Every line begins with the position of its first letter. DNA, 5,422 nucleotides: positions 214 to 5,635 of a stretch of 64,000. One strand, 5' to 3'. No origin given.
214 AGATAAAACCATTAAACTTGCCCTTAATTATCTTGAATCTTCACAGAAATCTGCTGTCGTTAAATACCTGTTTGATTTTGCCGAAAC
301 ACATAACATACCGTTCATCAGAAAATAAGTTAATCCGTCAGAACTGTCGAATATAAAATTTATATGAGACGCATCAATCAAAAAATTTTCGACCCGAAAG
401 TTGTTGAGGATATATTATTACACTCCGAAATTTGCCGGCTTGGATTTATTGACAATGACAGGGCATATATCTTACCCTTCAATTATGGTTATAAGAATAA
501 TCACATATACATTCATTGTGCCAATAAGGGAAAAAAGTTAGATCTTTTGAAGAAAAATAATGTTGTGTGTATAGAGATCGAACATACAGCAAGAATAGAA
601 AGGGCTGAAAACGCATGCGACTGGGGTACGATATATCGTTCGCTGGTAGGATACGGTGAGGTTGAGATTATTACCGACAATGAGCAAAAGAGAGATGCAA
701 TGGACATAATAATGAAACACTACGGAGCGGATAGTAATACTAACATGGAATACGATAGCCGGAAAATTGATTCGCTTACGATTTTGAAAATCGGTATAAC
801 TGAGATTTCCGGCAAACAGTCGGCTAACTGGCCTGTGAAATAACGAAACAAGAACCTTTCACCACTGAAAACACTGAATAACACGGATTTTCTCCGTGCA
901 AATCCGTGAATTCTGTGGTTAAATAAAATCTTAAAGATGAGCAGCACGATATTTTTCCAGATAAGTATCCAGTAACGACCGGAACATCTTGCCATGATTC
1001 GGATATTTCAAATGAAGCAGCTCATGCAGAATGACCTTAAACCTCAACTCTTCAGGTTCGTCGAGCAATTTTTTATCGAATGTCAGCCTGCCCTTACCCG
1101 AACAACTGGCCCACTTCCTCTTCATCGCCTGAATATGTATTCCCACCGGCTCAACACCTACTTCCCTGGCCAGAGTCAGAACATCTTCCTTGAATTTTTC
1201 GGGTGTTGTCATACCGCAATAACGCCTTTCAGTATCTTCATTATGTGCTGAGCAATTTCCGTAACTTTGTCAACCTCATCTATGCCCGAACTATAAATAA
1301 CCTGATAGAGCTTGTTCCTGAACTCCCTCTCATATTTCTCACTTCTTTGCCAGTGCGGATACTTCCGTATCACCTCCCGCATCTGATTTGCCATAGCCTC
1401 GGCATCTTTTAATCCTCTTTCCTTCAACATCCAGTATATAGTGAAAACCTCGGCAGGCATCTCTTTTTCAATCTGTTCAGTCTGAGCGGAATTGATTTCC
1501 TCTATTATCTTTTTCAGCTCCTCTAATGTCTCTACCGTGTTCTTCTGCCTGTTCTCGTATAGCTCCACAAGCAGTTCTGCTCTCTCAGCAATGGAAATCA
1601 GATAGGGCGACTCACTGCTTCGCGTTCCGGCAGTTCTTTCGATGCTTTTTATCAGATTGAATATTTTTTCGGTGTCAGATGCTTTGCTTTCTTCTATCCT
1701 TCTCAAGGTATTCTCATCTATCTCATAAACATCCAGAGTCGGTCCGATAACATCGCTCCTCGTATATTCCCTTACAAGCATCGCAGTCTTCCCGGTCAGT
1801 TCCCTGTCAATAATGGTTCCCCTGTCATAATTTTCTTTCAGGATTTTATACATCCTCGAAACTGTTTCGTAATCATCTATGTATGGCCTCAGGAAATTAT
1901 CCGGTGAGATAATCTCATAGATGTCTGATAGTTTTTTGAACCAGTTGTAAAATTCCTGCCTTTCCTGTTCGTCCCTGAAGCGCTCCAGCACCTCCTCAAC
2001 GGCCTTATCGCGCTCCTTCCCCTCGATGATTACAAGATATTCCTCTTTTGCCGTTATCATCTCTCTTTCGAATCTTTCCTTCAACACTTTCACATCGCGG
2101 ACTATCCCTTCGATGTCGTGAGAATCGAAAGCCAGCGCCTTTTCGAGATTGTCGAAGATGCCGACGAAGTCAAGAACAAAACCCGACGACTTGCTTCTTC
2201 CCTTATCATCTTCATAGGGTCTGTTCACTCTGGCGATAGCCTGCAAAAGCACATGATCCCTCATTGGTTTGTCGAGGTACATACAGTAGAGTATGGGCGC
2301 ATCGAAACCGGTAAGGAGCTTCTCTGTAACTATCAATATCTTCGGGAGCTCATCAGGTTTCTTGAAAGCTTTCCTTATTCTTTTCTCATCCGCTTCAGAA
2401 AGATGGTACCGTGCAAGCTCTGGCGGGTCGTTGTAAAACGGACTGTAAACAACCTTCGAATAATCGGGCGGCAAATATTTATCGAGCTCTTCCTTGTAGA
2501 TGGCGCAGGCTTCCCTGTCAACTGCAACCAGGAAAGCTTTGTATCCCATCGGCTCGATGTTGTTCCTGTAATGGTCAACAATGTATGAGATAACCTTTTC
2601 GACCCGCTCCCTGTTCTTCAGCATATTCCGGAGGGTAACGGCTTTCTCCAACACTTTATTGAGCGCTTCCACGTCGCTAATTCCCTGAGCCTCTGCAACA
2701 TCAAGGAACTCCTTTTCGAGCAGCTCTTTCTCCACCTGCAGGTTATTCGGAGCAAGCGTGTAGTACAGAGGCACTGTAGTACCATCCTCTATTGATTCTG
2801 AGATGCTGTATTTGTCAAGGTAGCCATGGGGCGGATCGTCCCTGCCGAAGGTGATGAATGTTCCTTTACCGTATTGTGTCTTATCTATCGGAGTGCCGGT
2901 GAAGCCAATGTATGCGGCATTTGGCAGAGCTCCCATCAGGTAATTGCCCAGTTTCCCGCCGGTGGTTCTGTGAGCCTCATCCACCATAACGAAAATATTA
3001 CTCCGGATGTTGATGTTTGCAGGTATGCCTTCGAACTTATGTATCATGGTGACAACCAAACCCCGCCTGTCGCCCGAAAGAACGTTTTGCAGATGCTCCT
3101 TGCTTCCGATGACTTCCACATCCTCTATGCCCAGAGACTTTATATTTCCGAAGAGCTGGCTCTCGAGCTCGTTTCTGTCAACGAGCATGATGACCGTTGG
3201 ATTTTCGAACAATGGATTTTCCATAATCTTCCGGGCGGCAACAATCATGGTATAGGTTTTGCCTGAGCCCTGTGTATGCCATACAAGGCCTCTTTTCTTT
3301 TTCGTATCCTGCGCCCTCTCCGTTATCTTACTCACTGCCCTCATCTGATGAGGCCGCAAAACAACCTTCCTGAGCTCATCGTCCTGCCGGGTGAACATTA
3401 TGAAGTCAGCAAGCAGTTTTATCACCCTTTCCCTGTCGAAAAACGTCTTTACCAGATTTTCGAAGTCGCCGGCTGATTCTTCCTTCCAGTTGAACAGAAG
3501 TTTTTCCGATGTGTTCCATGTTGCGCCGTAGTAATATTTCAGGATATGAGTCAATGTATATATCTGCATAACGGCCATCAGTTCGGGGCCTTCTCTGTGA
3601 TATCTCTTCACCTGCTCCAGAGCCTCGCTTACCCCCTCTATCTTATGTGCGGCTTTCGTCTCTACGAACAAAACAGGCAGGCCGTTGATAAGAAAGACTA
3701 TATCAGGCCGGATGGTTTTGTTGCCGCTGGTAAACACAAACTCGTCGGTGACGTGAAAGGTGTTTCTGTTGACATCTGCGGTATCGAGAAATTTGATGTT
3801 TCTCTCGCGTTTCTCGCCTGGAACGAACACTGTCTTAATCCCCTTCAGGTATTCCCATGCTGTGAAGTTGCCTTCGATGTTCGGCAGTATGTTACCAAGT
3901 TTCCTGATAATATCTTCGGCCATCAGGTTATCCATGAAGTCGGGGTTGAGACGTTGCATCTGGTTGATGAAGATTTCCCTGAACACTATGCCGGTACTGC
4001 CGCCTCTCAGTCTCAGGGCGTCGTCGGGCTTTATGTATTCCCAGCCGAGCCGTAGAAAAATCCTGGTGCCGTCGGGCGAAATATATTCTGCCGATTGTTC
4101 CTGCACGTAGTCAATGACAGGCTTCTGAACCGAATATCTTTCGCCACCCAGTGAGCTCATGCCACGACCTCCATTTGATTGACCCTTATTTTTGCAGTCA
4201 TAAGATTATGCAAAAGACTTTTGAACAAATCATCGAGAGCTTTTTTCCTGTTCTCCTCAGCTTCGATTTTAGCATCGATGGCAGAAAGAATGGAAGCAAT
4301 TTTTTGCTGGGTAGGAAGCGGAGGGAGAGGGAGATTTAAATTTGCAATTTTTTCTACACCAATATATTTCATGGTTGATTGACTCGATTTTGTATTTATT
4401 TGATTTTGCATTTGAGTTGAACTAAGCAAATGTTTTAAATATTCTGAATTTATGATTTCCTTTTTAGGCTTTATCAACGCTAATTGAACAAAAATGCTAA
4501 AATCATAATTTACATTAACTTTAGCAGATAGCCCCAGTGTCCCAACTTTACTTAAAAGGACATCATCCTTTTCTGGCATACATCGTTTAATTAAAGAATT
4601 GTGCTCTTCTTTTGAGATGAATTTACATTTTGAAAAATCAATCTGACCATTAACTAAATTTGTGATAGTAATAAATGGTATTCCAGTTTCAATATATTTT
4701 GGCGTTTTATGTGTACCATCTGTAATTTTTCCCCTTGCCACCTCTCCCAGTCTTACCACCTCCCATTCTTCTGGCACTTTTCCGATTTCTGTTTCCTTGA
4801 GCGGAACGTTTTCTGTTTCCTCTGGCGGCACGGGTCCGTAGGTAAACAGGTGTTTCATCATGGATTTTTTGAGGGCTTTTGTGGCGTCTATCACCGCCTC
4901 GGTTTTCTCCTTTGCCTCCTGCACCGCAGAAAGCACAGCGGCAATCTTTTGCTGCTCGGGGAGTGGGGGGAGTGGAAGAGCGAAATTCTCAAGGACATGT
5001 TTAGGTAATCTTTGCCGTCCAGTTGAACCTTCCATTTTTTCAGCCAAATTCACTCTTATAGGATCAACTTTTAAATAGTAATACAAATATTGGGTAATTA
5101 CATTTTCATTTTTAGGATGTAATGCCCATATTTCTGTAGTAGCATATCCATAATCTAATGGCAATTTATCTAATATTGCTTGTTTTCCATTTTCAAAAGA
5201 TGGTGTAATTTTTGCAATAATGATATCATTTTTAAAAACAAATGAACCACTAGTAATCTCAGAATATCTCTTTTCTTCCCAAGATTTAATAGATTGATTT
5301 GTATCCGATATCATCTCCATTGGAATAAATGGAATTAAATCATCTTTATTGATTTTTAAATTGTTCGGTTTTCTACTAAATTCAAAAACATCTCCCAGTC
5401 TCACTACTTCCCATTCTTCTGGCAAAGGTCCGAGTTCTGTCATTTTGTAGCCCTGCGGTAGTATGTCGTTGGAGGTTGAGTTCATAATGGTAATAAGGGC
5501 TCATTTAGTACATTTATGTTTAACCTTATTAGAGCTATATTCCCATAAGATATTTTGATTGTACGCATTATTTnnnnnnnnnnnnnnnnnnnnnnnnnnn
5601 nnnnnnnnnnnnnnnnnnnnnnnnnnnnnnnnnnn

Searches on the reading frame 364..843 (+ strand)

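Call 11: search_protein_families(library=pfam, proteins=[window:364-843:+], max_evalue=0.01)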
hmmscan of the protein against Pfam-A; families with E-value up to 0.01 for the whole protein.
window:364-843:+ (159 aa): 2 families
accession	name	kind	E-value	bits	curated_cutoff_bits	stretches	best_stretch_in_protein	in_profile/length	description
PF12900.13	Pyridox_ox_2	-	2e-25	89.8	27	1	13-152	4-140/140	Pyridoxamine 5'-phosphate oxidase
PF01243.27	PNPOx_N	-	2.8e-05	24.9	28.1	1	14-149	5-117/120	Pyridoxamine 5'-phosphate oxidase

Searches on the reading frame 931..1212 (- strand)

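Call 11: search_protein_families(library=pfam, proteins=[window:931-1212:-], max_evalue=0.01)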
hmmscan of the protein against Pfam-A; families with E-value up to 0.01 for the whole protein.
window:931-1212:- (93 aa): 2 families
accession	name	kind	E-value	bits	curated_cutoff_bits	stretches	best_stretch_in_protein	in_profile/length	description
PF01863.23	YgjP-like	-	8.7e-22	78.6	26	1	5-91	114-200/207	YgjP-like, metallopeptidase domain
PF08325.16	WLM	-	0.0043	17.6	26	1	59-88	85-114/190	WLM domain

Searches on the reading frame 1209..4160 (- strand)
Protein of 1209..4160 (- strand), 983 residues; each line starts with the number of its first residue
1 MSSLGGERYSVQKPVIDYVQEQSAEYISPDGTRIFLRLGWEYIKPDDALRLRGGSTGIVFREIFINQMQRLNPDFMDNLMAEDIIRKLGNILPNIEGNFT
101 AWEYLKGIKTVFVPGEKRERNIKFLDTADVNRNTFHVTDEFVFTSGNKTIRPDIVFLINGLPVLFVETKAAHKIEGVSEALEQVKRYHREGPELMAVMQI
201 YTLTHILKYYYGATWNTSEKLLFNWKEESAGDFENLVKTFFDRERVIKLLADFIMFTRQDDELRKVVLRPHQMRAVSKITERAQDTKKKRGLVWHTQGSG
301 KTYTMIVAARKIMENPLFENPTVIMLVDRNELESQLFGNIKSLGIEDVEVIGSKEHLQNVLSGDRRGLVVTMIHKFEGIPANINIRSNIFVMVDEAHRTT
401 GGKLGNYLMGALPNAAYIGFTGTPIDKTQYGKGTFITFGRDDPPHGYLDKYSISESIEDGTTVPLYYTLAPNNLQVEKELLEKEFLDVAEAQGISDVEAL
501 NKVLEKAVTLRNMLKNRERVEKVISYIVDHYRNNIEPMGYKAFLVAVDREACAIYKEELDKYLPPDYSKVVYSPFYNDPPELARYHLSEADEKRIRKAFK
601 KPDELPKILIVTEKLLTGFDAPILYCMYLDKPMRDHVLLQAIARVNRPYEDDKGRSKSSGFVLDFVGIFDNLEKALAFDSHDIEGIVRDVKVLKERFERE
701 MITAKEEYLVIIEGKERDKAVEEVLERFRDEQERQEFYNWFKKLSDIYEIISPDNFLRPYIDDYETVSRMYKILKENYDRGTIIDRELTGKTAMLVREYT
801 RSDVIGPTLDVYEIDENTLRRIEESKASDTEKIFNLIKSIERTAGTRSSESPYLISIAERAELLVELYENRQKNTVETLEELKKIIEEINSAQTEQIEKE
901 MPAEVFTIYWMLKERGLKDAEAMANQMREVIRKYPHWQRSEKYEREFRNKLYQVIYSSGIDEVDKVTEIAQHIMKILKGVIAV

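Call 5: search_protein_families(library=pfam, proteins=[window:1209-4160:-], max_evalue=0.01)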
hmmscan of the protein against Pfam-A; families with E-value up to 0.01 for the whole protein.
window:1209-4160:- (983 aa): 5 families
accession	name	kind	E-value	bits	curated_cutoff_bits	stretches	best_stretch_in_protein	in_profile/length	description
PF18766.7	SWI2_SNF2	-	1.8e-63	214.6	26.7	1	271-491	1-214/221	SWI2/SNF2 ATPase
PF04313.20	HSDR_N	-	6.7e-28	98.3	25.1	1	35-217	16-195/198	Type I restriction enzyme R protein N terminus (HSDR_N)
PF04851.21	ResIII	-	1.2e-22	81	22.5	1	266-425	2-163/164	Type III restriction enzyme, res subunit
PF22679.2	T1R_D3-like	-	1.1e-17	65.3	27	1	588-665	82-156/158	Type I restriction enzyme subunit R domain 3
PF00270.35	DEAD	-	1.9e-07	31.4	26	1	270-425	2-161/167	DEAD/DEAH box helicase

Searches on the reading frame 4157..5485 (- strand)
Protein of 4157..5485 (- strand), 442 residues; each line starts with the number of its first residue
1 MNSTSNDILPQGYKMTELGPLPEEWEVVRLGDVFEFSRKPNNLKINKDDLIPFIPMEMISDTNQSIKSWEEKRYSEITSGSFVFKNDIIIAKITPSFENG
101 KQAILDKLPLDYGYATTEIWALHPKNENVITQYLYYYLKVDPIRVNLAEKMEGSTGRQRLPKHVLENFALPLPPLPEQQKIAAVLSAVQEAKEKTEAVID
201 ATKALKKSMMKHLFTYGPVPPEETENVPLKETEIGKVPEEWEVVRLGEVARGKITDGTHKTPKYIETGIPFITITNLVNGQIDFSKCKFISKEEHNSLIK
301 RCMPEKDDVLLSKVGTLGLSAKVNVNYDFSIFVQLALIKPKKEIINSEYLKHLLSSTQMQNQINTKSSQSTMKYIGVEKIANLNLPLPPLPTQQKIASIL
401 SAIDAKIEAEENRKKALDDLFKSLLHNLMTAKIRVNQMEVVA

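Call 5: search_protein_families(library=pfam, proteins=[window:4157-5485:-], max_evalue=0.01)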
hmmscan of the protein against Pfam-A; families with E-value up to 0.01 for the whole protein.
window:4157-5485:- (442 aa): 1 family
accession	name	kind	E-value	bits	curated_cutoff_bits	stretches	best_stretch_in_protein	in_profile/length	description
PF01420.25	Methylase_S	-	7.9e-46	156.8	22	2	22-191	1-157/168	Type I restriction modification DNA specificity domain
